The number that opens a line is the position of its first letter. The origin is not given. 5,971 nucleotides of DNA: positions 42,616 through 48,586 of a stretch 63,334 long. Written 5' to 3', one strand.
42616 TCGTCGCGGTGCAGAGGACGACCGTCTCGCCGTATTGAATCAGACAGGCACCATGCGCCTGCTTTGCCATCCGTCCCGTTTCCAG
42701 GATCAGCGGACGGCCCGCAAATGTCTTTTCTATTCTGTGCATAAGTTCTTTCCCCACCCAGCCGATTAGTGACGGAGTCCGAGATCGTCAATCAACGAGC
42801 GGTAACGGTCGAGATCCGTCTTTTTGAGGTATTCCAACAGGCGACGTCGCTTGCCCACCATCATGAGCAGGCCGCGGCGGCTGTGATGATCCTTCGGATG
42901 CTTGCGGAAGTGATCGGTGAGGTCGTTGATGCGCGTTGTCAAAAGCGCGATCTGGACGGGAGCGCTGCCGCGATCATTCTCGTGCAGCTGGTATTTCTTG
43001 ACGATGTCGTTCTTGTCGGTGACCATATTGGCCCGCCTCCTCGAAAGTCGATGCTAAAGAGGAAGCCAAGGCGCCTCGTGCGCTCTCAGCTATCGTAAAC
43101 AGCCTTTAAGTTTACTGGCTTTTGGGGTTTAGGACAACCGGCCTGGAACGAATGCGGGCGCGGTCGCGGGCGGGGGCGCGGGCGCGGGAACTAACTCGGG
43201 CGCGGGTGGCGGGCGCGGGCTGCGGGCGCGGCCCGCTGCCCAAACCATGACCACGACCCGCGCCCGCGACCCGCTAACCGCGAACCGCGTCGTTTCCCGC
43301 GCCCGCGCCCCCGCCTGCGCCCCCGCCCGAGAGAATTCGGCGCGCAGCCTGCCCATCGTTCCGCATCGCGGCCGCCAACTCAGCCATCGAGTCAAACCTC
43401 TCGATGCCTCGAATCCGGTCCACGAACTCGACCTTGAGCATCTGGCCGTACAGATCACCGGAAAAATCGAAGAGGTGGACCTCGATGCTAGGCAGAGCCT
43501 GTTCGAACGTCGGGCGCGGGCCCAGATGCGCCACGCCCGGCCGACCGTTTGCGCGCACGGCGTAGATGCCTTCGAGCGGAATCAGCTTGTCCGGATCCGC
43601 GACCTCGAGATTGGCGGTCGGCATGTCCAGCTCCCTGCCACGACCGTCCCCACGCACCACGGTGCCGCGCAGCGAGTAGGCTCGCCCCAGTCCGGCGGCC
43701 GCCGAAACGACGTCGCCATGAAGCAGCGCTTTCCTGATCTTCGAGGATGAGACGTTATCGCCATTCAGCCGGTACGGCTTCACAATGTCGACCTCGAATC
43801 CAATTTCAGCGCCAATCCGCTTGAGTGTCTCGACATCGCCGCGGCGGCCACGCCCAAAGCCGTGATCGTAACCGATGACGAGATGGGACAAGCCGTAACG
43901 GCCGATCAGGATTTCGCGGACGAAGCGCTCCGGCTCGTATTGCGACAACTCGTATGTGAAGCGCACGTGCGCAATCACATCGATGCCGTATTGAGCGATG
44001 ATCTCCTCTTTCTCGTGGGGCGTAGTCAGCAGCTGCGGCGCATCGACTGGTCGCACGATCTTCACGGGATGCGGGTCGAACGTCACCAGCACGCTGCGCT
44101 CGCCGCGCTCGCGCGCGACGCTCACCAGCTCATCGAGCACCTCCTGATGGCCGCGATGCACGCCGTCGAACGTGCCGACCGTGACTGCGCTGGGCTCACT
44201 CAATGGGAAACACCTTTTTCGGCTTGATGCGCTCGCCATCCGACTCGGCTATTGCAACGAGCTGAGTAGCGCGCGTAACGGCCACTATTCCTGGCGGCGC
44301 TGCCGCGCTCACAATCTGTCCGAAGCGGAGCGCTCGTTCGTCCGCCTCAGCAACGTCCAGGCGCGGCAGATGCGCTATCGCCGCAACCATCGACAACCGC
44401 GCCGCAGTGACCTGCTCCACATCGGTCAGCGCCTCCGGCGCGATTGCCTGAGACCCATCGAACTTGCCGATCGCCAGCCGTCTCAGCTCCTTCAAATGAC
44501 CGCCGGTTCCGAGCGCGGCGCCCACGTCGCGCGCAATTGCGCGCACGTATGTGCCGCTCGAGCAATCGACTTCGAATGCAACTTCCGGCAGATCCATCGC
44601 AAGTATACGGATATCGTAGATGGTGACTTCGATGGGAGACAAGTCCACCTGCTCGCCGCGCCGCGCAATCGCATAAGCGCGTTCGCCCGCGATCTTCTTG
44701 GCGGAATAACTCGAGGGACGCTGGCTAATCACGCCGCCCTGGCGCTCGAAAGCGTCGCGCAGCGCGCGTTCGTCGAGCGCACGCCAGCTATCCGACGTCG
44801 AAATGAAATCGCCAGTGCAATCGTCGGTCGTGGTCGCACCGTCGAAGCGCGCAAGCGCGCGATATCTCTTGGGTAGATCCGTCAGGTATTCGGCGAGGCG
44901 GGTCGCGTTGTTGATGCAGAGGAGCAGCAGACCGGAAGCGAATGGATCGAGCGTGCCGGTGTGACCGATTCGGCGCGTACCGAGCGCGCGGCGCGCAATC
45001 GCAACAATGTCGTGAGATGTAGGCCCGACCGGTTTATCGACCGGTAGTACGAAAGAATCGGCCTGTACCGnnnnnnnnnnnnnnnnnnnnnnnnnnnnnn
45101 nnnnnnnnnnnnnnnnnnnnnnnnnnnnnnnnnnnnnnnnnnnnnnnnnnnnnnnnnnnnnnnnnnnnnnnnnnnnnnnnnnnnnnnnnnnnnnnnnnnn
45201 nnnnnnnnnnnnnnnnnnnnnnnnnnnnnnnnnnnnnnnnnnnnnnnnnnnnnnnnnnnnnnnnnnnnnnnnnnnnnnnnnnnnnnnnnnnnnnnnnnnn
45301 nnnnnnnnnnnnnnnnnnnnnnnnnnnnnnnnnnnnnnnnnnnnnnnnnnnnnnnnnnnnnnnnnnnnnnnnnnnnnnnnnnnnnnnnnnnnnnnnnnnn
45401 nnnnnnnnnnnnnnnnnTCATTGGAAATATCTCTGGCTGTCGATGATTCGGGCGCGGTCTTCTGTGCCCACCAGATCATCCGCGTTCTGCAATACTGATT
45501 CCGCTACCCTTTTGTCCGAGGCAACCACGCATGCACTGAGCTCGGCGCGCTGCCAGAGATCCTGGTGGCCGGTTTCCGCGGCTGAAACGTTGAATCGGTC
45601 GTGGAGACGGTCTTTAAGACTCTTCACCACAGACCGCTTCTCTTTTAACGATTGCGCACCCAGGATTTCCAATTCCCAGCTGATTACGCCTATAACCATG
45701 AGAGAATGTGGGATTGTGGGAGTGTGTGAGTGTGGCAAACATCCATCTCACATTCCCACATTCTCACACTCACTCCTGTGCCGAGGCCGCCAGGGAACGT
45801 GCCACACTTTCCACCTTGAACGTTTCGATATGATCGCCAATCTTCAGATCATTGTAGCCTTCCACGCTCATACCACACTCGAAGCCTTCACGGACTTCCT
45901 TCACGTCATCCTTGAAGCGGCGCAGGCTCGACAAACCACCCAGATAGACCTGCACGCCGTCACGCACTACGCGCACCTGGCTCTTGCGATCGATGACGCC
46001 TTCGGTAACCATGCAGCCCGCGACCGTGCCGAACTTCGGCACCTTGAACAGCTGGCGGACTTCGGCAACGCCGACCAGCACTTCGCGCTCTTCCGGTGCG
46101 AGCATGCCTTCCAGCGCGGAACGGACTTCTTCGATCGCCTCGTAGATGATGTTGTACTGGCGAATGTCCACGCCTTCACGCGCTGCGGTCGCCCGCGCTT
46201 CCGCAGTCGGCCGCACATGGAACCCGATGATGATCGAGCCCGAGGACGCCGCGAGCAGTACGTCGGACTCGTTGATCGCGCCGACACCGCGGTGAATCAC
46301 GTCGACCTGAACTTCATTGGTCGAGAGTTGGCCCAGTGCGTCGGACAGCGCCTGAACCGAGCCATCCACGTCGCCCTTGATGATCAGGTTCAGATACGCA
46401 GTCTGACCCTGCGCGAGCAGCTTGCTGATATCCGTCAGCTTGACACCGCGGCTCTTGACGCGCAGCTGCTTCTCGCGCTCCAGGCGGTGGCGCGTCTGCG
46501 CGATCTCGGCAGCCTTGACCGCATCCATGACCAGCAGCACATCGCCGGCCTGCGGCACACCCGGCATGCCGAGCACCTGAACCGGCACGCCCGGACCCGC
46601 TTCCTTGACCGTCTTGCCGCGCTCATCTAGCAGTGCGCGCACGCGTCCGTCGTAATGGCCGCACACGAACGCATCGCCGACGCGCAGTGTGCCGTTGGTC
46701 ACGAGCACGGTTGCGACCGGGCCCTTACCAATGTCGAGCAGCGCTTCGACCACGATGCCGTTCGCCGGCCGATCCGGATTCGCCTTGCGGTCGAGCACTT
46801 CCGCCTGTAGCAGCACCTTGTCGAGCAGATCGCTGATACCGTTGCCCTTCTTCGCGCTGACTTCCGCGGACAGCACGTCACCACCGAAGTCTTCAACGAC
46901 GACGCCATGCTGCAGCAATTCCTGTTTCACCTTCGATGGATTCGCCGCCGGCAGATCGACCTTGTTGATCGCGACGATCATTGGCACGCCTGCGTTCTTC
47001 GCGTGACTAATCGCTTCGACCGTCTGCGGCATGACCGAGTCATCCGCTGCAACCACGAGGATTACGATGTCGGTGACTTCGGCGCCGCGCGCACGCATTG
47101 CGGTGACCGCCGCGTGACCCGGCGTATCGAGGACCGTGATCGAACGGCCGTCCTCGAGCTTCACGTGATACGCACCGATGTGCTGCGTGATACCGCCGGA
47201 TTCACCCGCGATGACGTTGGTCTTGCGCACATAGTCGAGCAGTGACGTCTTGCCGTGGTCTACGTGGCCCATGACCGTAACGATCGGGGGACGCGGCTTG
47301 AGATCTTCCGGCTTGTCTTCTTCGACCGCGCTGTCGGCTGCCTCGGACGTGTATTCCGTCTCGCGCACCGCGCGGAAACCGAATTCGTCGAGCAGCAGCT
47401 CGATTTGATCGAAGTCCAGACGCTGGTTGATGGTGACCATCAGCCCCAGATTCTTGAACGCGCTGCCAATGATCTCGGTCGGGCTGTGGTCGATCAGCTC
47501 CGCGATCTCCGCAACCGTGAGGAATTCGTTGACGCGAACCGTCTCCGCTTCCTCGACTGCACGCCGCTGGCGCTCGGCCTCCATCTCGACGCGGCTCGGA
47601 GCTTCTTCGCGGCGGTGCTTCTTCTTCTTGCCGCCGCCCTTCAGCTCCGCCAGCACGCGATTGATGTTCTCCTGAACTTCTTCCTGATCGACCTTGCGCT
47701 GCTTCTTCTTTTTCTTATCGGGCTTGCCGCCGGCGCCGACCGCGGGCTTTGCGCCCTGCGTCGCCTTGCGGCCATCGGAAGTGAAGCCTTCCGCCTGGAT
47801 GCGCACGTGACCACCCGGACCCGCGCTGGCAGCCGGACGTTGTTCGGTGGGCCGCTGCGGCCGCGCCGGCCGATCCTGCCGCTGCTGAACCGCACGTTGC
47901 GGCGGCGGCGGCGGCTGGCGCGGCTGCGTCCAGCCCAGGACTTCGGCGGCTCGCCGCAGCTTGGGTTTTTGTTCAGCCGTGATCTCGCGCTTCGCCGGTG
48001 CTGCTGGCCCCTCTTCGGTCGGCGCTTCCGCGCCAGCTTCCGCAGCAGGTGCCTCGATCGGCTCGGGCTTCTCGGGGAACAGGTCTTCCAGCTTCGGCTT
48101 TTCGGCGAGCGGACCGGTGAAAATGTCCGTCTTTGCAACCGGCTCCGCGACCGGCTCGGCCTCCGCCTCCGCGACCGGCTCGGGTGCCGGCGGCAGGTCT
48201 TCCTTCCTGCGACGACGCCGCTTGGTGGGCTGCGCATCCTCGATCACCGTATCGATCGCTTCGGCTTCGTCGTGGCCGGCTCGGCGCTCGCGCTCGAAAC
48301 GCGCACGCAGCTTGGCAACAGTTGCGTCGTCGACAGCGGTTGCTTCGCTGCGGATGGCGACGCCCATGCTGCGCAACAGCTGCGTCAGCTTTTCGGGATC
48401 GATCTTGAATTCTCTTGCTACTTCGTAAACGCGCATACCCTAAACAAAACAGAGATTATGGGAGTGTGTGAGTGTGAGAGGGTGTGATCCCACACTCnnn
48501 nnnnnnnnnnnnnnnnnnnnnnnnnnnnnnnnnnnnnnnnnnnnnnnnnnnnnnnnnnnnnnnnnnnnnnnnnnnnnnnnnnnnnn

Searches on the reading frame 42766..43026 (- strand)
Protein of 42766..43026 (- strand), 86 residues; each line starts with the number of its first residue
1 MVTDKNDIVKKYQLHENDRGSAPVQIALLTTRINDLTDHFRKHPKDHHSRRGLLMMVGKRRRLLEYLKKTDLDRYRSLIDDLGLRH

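Call 15: find_encoding_contigs(protein=window:42766-43026:-, flank=10000, max_places=10)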
Protein window:42766-43026:- (86 aa): no gene with exactly this product is on record in the collection.
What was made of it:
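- Tried and rejected: Exact-protein look-up of S15, to find the source genome or near-identical strains: not on record (call 15).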

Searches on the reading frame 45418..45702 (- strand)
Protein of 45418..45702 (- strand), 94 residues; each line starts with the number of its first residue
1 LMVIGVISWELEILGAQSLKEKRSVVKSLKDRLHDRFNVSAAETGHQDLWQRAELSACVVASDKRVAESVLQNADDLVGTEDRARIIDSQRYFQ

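Call 80: search_protein_families(library=pfam, proteins=[window:45418-45702:-], max_evalue=0.0001)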
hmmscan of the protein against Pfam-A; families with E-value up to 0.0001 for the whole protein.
window:45418-45702:- (94 aa): 1 family
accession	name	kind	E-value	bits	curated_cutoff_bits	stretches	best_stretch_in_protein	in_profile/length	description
PF04456.17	DUF503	-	4.7e-30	103.7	22.4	1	4-90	1-87/88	Protein of unknown function (DUF503)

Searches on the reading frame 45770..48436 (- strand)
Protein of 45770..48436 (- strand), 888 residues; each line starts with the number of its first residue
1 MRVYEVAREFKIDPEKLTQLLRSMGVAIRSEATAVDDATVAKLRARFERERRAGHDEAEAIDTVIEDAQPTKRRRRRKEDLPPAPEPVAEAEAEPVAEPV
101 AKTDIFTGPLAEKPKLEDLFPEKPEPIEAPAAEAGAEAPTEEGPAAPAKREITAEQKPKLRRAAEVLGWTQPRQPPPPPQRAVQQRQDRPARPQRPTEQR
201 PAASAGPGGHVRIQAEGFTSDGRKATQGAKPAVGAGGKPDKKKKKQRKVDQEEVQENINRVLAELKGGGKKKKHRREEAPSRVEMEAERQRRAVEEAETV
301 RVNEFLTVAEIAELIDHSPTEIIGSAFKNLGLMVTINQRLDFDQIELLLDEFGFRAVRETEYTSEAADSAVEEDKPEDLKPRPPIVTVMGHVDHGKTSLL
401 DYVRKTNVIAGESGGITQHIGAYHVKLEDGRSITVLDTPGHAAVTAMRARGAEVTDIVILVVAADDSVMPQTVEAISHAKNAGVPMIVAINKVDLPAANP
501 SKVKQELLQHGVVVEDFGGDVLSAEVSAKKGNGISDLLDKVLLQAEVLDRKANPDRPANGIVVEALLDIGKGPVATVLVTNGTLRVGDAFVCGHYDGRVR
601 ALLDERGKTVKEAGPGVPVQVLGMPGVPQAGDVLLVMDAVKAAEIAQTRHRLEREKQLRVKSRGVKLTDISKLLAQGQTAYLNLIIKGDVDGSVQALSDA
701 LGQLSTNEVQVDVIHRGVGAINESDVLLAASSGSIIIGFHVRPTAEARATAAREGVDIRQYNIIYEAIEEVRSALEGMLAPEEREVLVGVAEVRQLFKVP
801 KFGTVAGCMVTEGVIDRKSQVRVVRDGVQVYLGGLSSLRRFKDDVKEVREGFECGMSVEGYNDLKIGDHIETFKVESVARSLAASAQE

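Call 11: find_related_loci(query=window:45770-48436:-, collection=genome_contigs, flank=10000)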
Query window:45770-48436:- (888 aa) in genome_contigs; peptide patterns used: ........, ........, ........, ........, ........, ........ (x = any residue, [..] = any of these).
600 stretches matched a pattern (row limit reached: there are more); 592 encode a relative of the query (tblastn E <= 1e-3); the best 80 are kept; 80 distinct loci.
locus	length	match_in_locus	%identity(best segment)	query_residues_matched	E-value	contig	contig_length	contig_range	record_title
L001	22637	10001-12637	54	1-882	0e+0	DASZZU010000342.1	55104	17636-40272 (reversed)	MAG TPA_asm: Gemmatimonadaceae bacterium isolate SMAG_U6244 k141_88662, whole genome shotgun sequence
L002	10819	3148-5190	67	194-885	0e+0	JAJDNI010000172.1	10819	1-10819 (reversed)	MAG: Gemmatimonadetes bacterium isolate ALJrbin.25 k141_1687846, whole genome shotgun sequence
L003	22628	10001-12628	54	1-882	0e+0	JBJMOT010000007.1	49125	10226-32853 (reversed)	MAG: Gemmatimonadaceae bacterium isolate H1_18_all_fractions_metab_conc_44_61_12 k255_255917, whole genome shotgun seque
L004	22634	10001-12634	54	2-886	0e+0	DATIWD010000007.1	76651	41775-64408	MAG TPA_asm: Gemmatimonadales bacterium isolate SMAG_U15214 k141_4938214, whole genome shotgun sequence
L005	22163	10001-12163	59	173-885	0e+0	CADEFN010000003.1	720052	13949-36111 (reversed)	MAG: uncultured Gemmatimonadetes bacterium isolate Gemmatimonadetes sp. RBC101 genome assembly, contig: MAG101_3, whole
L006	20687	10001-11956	63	229-882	0e+0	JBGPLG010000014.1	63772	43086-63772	MAG: Gemmatimonadota bacterium isolate OBJ_0618_7090110_268 k141_4679968_length_63772_cov_21.0628, whole genome shotgun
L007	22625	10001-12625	57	1-887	0e+0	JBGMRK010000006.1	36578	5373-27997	MAG: Longimicrobiales bacterium isolate N04_metabat2_bin.26 NODE_168_length_36578_cov_15.760699, whole genome shotgun se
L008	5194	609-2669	60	189-882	0e+0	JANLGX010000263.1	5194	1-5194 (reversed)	MAG: Gemmatimonadaceae bacterium isolate P6-2 k99_385296, whole genome shotgun sequence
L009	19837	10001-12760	64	1-881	0e+0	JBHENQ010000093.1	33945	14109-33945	MAG: Gemmatimonadaceae bacterium isolate S5_bin.2.orig S5_k141_2141467, whole genome shotgun sequence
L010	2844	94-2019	63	241-882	0e+0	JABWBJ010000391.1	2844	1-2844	MAG: Gemmatimonadaceae bacterium isolate MAG_27 scaffold_44202, whole genome shotgun sequence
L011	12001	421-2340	64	248-887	0e+0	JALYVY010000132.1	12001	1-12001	MAG: Gemmatimonadota bacterium isolate LAG bin55 SD1464_NODE_1449_length_12001_cov_1.230167, whole genome shotgun sequen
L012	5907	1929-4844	64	1-882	0e+0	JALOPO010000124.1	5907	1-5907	MAG: Gemmatimonadaceae bacterium isolate Prado131 scaffold_35754, whole genome shotgun sequence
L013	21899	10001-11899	54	249-882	0e+0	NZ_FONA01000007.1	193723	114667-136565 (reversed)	Thermophagus xiamenensis strain DSM 19012, whole genome shotgun sequence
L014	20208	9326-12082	44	1-882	0e+0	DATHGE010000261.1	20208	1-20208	MAG TPA_asm: Flavobacterium sp. isolate SMAG_U12465 k141_9659, whole genome shotgun sequence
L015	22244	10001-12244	49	128-882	0e+0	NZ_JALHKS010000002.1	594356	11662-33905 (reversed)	Chryseobacterium salipaludis strain LZ-2022a C.s_ctg002, whole genome shotgun sequence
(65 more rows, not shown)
